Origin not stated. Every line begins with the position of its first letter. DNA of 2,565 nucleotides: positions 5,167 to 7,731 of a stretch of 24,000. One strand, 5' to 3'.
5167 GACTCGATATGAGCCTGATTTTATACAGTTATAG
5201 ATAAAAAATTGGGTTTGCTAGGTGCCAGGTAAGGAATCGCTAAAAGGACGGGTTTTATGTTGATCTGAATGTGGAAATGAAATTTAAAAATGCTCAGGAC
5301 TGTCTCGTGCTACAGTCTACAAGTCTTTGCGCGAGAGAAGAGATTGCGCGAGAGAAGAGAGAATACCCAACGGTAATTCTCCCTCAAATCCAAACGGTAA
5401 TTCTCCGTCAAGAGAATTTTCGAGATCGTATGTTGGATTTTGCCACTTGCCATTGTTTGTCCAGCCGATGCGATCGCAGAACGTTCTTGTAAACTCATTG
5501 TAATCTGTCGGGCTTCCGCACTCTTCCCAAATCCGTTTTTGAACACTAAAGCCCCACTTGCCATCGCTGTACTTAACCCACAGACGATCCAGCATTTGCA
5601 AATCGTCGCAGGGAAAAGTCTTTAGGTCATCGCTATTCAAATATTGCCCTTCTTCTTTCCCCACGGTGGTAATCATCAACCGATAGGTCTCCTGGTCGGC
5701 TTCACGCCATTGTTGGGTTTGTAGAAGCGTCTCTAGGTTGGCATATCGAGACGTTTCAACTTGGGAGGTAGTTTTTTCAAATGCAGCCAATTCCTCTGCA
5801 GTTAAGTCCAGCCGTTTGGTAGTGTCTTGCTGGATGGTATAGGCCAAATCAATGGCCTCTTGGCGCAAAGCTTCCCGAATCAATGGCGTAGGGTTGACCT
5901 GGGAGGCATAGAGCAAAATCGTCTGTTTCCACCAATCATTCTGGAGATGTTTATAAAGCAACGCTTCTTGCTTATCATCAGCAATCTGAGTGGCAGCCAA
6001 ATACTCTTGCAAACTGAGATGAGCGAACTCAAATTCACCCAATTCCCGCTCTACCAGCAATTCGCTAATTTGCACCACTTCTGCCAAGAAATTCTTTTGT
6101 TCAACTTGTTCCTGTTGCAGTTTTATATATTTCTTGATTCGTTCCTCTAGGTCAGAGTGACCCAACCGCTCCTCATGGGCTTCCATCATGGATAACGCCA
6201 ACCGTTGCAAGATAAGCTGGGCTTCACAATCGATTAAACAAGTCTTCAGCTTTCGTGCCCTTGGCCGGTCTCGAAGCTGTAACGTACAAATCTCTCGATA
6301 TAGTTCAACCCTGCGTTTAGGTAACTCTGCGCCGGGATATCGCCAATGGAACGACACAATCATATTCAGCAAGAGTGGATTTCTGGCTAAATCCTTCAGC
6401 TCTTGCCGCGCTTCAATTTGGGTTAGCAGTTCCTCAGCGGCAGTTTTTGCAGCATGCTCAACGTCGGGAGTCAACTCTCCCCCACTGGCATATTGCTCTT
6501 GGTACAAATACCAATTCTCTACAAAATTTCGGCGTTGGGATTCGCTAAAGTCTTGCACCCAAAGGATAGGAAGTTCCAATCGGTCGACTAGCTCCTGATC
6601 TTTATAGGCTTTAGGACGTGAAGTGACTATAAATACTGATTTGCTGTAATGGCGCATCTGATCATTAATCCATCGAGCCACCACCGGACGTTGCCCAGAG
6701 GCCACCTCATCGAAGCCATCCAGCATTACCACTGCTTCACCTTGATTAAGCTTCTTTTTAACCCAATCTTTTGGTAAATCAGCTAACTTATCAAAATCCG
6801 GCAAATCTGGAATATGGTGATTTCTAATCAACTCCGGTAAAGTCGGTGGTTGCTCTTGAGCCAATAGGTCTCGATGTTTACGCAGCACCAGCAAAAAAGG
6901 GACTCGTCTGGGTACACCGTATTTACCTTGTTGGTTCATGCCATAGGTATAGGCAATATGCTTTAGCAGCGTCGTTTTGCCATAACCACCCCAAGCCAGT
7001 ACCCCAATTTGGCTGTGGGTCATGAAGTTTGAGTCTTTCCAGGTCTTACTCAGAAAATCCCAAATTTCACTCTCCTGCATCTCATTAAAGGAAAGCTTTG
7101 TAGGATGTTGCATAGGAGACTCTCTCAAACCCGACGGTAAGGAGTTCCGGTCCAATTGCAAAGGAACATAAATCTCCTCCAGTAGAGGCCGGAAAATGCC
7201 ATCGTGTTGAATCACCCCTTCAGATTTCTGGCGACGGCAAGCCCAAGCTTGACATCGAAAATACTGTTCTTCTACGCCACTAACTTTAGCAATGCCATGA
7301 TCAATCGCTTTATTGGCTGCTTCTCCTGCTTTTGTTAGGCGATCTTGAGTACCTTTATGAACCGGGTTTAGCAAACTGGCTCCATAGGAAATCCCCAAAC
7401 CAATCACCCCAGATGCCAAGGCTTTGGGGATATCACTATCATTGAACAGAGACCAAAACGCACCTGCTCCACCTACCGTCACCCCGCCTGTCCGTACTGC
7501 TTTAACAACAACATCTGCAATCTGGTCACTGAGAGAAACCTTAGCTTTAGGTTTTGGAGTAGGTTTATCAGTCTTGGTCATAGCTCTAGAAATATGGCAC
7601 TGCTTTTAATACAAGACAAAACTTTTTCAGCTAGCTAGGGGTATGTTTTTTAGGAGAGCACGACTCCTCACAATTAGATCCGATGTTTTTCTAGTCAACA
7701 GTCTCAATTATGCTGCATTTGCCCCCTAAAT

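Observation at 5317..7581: NLR-like NACHT NTPase fusing a glycine-zipper membrane-type N-terminus to a tetrapyrrole-binding GUN4 domain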

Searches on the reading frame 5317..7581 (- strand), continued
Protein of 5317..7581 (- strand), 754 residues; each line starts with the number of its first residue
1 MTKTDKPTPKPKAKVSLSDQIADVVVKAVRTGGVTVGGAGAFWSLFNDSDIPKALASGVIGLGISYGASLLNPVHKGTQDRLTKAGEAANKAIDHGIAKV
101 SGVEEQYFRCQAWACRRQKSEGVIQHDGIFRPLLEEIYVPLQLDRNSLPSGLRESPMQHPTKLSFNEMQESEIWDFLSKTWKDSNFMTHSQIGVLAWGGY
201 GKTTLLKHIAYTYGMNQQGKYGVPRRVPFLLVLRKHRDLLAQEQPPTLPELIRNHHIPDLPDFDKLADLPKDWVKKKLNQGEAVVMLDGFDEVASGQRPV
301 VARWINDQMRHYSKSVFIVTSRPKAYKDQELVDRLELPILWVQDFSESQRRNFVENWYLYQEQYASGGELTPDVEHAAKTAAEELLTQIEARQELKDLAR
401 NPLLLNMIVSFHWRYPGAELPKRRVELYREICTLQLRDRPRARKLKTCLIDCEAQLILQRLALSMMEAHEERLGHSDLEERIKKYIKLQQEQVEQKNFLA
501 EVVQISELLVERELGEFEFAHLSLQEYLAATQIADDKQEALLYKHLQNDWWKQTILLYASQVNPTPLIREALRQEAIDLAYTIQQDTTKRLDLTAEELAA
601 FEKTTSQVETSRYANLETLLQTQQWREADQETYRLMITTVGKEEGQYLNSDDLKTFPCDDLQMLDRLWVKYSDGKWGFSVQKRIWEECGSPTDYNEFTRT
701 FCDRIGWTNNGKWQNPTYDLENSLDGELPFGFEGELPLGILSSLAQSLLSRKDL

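Call 52: find_related_loci(query=A1, collection=genome_contigs, flank=6000)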
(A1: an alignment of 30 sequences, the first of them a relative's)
Query A1 (754 aa) in genome_contigs; peptide patterns used: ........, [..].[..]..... (x = any residue, [..] = any of these).
428 stretches matched a pattern; 267 encode a relative of the query (tblastn E <= 1e-3); the best 80 are kept; 80 distinct loci.
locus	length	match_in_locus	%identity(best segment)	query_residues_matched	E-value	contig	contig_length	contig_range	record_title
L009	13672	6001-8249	78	1-749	0e+0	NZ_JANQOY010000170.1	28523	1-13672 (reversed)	MAG: Acaryochloris sp. IP29b_bin.148 k99_1366717, whole genome shotgun sequence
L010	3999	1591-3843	59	1-754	0e+0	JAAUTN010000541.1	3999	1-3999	MAG: Leptolyngbyaceae cyanobacterium SM1_4_3 NODE_10738_length_3999_cov_4.748967, whole genome shotgun sequence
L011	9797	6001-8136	58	1-713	0e+0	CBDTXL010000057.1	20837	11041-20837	MAG TPA_asm: uncultured bacterium isolate ERR2431955_maxbin2_4 genome assembly, contig: ERZ23878311.1282, whole genome s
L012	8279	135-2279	58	26-739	0e+0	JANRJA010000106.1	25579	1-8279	MAG: Oculatellaceae cyanobacterium bins.114 k141_1611910, whole genome shotgun sequence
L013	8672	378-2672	55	14-754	0e+0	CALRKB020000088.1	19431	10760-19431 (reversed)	MAG: Rhizobium sp. Q54 isolate JJ-K1HD4-379-6-m2-bin48 genome assembly, contig: JJ-SEL21B6-268-C232, whole genome shotgu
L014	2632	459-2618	54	1-731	0e+0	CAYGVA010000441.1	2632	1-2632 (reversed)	MAG TPA_asm: uncultured Leptolyngbya sp. isolate ERP117304_co3_78 genome assembly, contig: NODE_59146_length_2632_cov_42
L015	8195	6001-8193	54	1-736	0e+0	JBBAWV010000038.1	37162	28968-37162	MAG: Nodosilinea sp. isolate EUL_358 ctg38-EUL_358, whole genome shotgun sequence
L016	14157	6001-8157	55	1-730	0e+0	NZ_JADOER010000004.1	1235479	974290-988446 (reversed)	Leptothoe kymatousa TAU-MAC 1615 scaffold18_cov385, whole genome shotgun sequence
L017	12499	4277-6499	52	10-754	0e+0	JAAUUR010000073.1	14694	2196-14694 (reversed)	MAG: Leptolyngbyaceae cyanobacterium SM2_5_2 NODE_1158_length_14694_cov_2.709618, whole genome shotgun sequence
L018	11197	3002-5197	53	1-750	0e+0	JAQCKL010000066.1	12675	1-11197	MAG: Cyanobacteriota bacterium isolate casp40-mb.69 NODE_11710_length_12675_cov_0.066635, whole genome shotgun sequence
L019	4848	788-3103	52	1-754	0e+0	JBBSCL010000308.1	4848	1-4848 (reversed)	MAG: Leptolyngbyales cyanobacterium isolate metawrap_la6_18 metawrap_la6_18_K_1372786_L_4848_cov_30.7296, whole genome s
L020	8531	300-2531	51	5-754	0e+0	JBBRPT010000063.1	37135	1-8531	MAG: Leptolyngbyales cyanobacterium isolate metawrap_la1_101 W_la1_101_k141_1118120L_37135_cov_22.0135, whole genome sho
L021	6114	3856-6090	51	1-754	0e+0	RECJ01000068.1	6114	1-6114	MAG: Leptolyngbya sp. DLM2.Bin27 NODE_22143_length_6114_cov_21.8152, whole genome shotgun sequence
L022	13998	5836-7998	53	4-730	0e+0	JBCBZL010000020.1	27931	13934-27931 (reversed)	MAG: Cyanobacteria bacterium P01_A01_bin.114 k141_84045_length_27931_cov_33.9804, whole genome shotgun sequence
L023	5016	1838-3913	56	1-701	0e+0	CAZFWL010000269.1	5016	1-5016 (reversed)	MAG TPA_asm: uncultured Halomicronema sp. isolate SRP135972_co1_221 genome assembly, contig: NODE_27424_length_5016_cov_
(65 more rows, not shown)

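Call 106: list_cluster_members(proteins=[P0017, P0071, P0005, P0002, P0083, P0086, P0117, P0058, P0095, P0098])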
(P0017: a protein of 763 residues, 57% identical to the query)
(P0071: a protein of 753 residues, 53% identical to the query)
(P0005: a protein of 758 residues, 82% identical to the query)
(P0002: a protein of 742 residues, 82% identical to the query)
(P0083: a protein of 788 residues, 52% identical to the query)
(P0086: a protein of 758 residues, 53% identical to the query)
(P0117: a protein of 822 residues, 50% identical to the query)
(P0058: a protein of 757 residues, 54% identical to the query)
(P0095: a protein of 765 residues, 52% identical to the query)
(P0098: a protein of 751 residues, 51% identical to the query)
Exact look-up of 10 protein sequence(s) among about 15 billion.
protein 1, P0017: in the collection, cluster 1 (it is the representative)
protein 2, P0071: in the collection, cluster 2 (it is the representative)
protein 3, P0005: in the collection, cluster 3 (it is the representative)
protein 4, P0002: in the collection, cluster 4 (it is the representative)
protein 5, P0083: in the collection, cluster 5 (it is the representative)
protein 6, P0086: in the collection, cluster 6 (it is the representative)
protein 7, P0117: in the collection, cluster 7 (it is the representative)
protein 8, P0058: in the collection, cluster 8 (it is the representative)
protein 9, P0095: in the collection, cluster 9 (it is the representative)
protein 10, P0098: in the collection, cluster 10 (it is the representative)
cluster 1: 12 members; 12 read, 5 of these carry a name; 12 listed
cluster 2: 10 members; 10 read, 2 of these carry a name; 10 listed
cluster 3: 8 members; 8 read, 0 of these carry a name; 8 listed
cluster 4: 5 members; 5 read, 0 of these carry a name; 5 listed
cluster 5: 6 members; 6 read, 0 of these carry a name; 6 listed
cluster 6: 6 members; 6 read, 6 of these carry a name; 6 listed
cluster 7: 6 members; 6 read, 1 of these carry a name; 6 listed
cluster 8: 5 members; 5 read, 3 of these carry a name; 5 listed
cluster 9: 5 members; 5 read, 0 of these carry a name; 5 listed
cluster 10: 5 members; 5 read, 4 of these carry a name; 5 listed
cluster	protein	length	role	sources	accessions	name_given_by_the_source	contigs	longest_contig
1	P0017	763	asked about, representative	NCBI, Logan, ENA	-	-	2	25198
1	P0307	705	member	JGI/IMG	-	predicted NACHT family NTPase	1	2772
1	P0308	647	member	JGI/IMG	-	predicted NACHT family NTPase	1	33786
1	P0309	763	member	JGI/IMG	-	predicted NACHT family NTPase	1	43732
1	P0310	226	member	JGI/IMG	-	hypothetical protein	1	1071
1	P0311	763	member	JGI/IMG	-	hypothetical protein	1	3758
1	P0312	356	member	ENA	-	-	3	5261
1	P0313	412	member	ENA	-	-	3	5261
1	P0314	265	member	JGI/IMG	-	-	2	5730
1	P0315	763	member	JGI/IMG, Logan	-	-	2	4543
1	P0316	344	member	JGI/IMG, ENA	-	-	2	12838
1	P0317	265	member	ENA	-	-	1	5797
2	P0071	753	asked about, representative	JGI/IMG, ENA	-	-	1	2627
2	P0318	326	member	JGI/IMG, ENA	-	predicted NACHT family NTPase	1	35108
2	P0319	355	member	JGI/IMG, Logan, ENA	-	hypothetical protein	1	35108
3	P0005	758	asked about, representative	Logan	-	-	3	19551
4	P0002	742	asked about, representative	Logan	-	-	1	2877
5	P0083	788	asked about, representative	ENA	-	-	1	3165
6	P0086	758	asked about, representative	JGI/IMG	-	predicted NACHT family NTPase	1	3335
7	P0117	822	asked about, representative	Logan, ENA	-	-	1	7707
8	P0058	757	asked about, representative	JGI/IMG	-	predicted NACHT family NTPase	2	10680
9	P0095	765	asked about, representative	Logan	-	-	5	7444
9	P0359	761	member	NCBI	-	-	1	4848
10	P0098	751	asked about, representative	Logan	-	-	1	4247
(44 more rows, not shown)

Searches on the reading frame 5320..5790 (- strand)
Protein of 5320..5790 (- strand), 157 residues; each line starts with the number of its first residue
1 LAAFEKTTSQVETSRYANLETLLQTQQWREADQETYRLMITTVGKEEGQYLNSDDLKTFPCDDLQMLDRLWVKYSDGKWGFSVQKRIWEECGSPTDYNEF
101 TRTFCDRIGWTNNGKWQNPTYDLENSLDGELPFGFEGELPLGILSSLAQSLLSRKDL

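Call 38: search_solved_structures(query=A3, max_evalue=0.01, show_alignments=5)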
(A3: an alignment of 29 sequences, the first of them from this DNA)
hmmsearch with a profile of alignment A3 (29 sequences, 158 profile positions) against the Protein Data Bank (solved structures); distinct sequences matched with E-value up to 0.01: 5.
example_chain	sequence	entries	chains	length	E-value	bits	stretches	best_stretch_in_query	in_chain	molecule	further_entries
7e2r_A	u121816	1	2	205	1.3e-21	80.3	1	15-151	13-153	Tetrapyrrole-binding protein, chloroplastic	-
1z3x_A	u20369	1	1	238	2.3e-19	73.1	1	15-152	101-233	putative cytidylyltransferase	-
1z3y_A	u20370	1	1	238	7.5e-19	71.4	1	15-152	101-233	putative cytidylyltransferase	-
4ykb_A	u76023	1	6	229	2.4e-18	69.7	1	15-151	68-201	Tetrapyrrole-binding protein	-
1y6i_A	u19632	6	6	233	1.1e-16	64.4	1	15-152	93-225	Mg-chelatase cofactor GUN4 | Ycf53-like protein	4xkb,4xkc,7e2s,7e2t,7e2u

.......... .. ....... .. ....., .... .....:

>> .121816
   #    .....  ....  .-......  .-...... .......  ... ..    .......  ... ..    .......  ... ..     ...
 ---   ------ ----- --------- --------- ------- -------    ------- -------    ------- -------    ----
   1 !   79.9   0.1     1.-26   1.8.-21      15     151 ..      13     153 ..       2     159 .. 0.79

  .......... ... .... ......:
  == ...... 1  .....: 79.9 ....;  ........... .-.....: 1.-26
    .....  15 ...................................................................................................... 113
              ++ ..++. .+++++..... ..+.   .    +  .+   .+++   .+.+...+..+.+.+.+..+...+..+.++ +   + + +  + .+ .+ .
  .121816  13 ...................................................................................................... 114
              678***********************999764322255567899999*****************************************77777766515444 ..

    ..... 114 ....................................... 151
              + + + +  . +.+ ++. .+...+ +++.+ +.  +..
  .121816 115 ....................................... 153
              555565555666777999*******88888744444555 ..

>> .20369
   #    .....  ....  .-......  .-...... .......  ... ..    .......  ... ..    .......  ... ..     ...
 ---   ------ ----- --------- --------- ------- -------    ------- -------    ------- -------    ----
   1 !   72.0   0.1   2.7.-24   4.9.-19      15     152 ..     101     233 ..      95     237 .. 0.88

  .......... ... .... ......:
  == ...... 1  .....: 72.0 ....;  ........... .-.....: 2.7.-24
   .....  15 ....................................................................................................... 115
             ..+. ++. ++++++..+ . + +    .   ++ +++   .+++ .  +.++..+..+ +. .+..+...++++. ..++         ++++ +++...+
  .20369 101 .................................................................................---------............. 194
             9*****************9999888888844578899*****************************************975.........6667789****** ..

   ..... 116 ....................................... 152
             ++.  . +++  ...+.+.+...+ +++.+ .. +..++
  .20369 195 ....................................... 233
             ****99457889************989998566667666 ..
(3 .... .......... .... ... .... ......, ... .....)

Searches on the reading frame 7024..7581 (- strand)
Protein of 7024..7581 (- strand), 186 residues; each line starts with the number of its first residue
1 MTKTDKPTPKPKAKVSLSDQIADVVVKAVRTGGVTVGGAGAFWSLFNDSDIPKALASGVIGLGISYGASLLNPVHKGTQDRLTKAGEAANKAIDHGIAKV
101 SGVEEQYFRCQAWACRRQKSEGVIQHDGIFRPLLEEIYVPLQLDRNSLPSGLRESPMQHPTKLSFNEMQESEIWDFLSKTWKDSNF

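Call 20: search_protein_families(library=pfam, proteins=[window:7024-7581:-], max_evalue=10)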
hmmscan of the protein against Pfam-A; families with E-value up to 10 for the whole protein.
seq(186 aa): 1 family
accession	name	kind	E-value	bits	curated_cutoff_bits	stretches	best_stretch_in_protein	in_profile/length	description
PF12811.12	BaxI_1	-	0.31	11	26.2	1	21-65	23-67/233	Bax inhibitor 1 like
